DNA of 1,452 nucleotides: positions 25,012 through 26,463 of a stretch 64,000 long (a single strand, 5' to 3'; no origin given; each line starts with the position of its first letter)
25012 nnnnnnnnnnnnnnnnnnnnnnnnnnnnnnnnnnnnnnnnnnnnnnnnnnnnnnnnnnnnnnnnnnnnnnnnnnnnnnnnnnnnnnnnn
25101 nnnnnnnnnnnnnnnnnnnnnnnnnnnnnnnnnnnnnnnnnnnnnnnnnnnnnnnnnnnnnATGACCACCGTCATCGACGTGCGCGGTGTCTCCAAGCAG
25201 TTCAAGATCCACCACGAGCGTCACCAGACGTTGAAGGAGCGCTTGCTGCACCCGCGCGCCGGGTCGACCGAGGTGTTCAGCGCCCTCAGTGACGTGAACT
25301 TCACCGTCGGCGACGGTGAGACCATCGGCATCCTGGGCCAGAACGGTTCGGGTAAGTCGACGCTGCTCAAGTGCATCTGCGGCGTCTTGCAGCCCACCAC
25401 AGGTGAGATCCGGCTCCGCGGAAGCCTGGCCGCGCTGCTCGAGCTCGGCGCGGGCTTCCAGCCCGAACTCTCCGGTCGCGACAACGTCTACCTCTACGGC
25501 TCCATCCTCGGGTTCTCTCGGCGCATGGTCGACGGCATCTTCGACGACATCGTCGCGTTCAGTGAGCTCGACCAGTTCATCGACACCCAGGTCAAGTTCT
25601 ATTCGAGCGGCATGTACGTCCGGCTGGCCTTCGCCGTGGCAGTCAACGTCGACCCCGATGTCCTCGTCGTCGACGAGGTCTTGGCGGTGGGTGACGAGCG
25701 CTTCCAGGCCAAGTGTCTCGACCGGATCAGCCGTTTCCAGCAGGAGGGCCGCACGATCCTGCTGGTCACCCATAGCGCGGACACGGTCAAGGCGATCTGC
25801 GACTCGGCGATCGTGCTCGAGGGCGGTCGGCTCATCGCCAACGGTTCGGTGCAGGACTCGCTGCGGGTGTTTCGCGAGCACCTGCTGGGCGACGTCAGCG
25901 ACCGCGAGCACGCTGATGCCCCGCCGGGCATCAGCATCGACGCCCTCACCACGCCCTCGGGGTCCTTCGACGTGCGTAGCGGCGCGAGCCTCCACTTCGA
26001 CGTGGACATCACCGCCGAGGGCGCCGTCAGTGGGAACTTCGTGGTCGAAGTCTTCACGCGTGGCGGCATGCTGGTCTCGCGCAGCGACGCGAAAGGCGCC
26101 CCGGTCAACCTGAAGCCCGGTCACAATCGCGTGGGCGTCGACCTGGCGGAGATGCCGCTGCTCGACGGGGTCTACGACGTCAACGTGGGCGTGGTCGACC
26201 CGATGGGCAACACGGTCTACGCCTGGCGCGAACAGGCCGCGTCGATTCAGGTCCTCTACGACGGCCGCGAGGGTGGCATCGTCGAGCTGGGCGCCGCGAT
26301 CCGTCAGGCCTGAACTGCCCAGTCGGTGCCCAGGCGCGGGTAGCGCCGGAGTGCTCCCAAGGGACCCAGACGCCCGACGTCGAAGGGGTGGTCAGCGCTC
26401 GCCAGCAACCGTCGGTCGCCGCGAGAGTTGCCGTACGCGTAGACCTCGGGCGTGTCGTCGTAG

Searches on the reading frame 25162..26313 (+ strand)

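Call 51: search_protein_families(library=pfam, proteins=[window:25162-26313:+], max_evalue=0.00001)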
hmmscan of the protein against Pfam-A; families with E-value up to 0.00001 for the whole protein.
window:25162-26313:+ (383 aa): 3 families
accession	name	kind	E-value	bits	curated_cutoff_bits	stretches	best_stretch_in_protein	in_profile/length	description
PF00005.33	ABC_tran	-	7.7e-21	75.6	25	1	42-173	1-135/137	ABC transporter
PF14524.12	Wzt_C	-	5e-06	27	30.4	1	271-375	28-142/143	Wzt C-terminal domain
PF13476.12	AAA_23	-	6.9e-06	27.3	27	0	45-77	15-44/201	AAA domain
